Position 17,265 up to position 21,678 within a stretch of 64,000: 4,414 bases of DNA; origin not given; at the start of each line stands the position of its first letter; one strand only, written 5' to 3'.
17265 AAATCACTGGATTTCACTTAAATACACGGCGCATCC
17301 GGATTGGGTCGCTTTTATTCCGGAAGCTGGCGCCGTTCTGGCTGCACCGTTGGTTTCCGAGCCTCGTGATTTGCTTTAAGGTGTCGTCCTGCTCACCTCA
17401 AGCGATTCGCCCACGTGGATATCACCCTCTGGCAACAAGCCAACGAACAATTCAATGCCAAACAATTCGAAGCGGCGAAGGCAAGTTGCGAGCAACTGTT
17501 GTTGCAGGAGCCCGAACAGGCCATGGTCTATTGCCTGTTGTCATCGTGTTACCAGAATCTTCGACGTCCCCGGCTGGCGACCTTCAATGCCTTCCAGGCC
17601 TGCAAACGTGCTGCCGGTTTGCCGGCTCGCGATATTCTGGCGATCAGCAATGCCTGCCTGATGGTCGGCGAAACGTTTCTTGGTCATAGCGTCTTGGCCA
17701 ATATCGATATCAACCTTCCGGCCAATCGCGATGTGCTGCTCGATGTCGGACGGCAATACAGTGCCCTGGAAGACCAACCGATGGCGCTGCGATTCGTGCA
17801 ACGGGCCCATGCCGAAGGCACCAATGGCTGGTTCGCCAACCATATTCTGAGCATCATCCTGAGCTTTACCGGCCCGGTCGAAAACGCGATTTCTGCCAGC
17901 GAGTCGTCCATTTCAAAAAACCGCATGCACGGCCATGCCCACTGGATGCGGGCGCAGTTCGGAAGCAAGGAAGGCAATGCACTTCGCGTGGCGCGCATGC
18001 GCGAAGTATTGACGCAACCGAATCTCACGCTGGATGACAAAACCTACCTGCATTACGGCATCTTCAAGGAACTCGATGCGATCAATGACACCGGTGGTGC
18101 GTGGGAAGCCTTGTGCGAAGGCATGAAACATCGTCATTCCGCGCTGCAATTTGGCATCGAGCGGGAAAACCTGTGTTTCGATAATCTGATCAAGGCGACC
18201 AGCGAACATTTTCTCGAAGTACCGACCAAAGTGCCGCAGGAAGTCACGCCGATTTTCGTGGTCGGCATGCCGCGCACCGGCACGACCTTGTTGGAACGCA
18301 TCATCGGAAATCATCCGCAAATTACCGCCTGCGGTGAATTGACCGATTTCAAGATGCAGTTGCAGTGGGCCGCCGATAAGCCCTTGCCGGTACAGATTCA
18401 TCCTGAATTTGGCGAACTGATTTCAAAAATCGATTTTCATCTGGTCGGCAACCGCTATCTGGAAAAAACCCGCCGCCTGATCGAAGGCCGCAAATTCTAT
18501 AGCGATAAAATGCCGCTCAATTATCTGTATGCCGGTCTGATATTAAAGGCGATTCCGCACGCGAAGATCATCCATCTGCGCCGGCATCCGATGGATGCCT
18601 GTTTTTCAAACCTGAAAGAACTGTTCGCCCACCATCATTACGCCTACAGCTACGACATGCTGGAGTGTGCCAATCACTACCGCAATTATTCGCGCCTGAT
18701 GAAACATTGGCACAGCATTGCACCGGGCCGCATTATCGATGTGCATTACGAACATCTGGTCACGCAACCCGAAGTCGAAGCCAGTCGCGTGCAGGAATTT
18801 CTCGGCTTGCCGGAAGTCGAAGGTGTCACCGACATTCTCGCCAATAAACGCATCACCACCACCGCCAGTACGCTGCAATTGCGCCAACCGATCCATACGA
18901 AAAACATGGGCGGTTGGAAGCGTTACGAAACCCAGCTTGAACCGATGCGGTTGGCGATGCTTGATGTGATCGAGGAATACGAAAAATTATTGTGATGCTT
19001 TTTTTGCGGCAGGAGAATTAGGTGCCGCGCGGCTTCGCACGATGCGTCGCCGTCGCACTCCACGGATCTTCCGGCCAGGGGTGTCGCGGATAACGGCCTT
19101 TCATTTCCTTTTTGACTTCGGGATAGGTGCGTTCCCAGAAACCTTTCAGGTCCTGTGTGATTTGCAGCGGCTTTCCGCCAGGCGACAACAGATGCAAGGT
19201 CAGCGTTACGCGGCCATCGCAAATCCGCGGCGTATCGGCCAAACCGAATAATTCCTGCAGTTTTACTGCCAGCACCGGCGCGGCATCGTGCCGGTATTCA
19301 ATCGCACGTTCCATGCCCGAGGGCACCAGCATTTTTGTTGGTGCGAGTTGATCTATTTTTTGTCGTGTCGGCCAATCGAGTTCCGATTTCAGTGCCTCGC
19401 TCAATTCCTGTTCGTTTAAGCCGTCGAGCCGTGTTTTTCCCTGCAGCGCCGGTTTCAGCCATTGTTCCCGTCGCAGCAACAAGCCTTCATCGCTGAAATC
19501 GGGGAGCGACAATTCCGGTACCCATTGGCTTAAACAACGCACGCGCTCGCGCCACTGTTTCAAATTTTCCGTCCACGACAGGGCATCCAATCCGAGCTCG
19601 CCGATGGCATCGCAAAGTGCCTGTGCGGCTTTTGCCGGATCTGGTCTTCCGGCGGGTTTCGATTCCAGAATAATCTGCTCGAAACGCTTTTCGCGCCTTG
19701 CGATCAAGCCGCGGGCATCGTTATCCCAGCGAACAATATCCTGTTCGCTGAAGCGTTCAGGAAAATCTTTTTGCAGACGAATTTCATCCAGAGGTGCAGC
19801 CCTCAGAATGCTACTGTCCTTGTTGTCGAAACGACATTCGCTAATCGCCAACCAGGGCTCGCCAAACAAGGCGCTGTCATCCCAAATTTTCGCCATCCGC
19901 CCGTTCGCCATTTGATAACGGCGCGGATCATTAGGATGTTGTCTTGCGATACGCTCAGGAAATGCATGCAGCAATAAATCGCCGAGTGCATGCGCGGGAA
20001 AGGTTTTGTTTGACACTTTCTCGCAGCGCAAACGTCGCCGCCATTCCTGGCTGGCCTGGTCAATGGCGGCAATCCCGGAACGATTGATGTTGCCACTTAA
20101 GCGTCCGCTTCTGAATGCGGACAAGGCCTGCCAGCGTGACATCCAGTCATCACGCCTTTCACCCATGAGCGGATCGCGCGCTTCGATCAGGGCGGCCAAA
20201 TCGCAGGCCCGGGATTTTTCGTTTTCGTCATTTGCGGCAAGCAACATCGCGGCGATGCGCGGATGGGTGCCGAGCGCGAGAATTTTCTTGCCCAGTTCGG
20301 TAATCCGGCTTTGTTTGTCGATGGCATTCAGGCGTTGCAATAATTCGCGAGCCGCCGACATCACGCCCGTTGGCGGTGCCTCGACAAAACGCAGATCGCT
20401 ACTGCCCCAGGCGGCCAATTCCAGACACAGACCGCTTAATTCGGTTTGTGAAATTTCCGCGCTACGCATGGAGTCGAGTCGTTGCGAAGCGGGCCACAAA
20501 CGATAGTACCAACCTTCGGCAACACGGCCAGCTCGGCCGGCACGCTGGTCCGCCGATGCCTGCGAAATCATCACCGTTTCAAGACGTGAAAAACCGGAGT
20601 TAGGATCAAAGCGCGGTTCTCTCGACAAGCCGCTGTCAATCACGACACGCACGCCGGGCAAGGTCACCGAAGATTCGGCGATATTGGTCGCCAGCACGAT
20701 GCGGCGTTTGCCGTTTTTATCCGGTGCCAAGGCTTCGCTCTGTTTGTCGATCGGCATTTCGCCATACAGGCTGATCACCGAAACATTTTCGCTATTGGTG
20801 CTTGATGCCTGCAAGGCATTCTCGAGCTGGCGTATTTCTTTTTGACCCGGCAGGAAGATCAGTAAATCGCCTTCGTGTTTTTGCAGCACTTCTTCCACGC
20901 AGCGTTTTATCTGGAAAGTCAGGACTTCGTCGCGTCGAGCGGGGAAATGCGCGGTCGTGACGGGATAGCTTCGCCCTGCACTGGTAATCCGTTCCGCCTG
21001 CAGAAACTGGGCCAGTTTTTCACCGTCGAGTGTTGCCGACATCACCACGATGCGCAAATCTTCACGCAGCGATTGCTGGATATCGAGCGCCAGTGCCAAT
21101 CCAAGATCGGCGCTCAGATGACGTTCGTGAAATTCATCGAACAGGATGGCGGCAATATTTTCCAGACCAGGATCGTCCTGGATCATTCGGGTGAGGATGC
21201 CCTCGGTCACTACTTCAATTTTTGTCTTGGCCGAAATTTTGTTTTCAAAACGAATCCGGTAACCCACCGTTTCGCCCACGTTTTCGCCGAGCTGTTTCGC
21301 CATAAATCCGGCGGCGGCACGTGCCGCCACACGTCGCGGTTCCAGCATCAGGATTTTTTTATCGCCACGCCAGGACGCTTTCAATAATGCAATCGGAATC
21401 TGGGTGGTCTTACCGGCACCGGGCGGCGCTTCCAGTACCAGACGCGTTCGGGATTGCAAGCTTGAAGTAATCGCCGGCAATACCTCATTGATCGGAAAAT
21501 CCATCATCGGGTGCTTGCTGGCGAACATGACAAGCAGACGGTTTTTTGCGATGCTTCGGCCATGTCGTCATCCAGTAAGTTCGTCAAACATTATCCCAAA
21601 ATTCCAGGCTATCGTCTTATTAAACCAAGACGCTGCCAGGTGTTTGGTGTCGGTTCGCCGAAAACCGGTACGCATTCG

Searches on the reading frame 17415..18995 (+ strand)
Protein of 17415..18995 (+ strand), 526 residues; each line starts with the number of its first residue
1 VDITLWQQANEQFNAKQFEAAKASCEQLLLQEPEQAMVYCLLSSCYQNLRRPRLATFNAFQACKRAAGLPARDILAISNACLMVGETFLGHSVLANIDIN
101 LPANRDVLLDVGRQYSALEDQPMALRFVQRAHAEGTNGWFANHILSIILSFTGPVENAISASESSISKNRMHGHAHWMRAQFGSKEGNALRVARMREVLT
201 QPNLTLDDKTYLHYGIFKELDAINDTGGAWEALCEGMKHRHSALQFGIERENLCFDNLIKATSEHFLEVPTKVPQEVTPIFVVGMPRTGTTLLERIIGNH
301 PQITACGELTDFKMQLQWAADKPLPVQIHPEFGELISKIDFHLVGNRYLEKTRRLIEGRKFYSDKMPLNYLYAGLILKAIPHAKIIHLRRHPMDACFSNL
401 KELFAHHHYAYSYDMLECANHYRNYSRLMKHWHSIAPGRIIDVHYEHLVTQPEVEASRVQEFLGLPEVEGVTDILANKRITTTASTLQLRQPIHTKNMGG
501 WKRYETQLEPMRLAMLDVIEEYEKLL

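Call 32: search_protein_families(library=pfam, proteins=[window:17415-18995:+], max_evalue=1)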
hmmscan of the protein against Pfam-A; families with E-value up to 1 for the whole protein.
window:17415-18995:+ (526 aa): 5 families
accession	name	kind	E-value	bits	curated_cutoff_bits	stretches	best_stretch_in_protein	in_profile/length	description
PF13469.12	Sulfotransfer_3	-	5e-48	164.6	27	1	279-466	1-213/216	Sulfotransferase family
PF00685.33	Sulfotransfer_1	-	3.6e-13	49.9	22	1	279-476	3-193/255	Sulfotransferase domain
PF17784.7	Sulfotransfer_4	-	0.0033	17.7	22.8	1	280-432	2-143/215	Sulfotransferase domain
PF22205.1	Csm6_6H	-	0.014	15.9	27.6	1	6-41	6-43/93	Csm6 6H domain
PF07719.23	TPR_2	-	0.36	11.5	27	0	5-34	4-33/34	Tetratricopeptide repeat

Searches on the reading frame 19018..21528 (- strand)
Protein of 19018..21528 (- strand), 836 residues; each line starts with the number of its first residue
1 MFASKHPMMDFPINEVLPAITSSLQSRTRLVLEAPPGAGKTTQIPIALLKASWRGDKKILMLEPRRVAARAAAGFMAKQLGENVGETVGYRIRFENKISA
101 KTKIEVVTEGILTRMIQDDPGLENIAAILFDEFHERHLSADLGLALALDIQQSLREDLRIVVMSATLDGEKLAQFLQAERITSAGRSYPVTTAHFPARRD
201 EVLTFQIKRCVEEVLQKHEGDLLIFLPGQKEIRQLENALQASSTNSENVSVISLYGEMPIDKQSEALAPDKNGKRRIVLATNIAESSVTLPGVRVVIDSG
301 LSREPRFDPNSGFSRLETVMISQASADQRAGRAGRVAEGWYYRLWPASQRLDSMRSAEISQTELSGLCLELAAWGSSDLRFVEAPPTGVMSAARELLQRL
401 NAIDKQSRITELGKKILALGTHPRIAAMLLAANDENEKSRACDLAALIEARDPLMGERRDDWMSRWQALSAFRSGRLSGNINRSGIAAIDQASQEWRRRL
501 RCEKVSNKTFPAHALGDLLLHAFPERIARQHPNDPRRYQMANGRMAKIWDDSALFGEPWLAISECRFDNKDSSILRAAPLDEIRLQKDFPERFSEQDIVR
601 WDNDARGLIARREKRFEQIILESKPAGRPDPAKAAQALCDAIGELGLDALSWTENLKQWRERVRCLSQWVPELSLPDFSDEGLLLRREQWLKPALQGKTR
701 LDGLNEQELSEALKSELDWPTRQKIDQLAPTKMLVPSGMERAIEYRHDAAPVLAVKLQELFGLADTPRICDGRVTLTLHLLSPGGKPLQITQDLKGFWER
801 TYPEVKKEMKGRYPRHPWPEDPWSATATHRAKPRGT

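Call 32: search_protein_families(library=pfam, proteins=[window:19018-21528:-], max_evalue=1)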
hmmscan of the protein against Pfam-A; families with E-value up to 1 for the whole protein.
window:19018-21528:- (836 aa): 9 families
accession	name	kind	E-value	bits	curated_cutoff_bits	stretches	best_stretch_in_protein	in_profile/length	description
PF08482.15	HrpB_C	-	2e-53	180.7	25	1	690-822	1-133/133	ATP-dependent helicase C-terminal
PF00271.37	Helicase_C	-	5.6e-16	59.2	23.5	1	209-336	5-109/110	Helicase conserved C-terminal domain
PF00270.35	DEAD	-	2.7e-12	47.2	26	1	21-173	9-165/167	DEAD/DEAH box helicase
PF24473.1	CON_HrpB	-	1.2e-07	31.8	27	1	592-625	1-34/35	ATP-dependent RNA helicase HrpB, connector region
PF04408.29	HA2_N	-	0.00012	22.5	21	1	393-417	1-25/29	Helicase associated domain (HA2), winged-helix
PF04851.21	ResIII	-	0.00015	22.2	22.5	1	21-138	16-139/164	Type III restriction enzyme, res subunit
PF07652.20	Flavi_DEAD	-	0.0014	19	21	1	26-134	3-105/148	Flavivirus DEAD domain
PF13604.12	AAA_30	-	0.0049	17.1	27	1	22-85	12-67/191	AAA domain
PF13245.12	AAA_19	-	0.066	13.8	25.1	1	20-135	5-101/134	AAA domain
